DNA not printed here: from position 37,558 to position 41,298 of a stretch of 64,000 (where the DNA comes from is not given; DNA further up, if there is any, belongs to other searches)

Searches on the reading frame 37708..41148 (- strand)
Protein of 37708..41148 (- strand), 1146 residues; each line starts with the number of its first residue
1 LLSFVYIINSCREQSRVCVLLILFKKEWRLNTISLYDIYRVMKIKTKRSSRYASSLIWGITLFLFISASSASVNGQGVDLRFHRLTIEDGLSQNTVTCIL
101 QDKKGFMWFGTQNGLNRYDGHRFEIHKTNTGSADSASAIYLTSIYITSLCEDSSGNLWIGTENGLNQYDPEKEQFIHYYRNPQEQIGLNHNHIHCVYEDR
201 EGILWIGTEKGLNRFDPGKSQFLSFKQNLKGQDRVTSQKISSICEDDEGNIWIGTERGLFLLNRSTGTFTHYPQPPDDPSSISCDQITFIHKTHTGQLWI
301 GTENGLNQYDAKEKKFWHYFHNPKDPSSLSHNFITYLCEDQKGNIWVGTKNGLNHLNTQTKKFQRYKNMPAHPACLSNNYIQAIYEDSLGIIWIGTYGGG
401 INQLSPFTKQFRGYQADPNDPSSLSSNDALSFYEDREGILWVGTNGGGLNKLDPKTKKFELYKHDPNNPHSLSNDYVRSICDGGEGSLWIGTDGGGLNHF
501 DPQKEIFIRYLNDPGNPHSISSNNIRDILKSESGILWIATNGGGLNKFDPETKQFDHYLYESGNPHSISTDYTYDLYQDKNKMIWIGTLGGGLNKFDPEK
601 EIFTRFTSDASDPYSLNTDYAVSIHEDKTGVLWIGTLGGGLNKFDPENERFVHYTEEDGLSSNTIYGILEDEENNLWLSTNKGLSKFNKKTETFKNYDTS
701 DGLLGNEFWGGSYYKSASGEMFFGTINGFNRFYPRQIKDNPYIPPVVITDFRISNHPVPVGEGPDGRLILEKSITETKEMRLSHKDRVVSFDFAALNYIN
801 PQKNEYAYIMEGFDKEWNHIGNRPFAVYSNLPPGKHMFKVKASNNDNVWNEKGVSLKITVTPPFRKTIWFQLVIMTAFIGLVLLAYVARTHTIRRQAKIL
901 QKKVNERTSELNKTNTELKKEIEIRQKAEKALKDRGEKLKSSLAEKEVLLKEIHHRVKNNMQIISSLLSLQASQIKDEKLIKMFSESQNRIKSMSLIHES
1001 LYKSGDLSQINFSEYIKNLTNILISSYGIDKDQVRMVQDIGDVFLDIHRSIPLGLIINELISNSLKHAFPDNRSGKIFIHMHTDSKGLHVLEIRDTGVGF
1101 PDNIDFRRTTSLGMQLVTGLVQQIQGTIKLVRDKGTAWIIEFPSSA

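Call 69: search_protein_families(library=pfam, proteins=[window:37708-41148:-], max_evalue=0.000001)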
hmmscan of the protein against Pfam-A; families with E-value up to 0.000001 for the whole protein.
window:37708-41148:- (1146 aa): 6 families
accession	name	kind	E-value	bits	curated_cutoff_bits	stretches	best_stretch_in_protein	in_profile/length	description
PF07494.17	Reg_prop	-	7.3e-74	234.6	20.4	0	187-209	1-23/24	Two component regulator propeller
PF07568.18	HisKA_2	-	3.4e-30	104.4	22.3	1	952-1027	1-76/76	Histidine kinase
PF07495.19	Y_Y_Y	-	3.1e-18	65.9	26.6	1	797-860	1-64/65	Y_Y_Y domain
PF23748.1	Beta-prop_LRRK2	-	2.5e-12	46.9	26.9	0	470-510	269-309/359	LRRK2 beta propeller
PF08450.18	SGL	-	1.7e-10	41.3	26.3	0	236-304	39-105/246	SMP-30/Gluconolactonase/LRE-like region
PF02518.31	HATPase_c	-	1.1e-09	39.1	26.4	1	1051-1144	4-109/111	Histidine kinase-, DNA gyrase B-, and HSP90-like ATPase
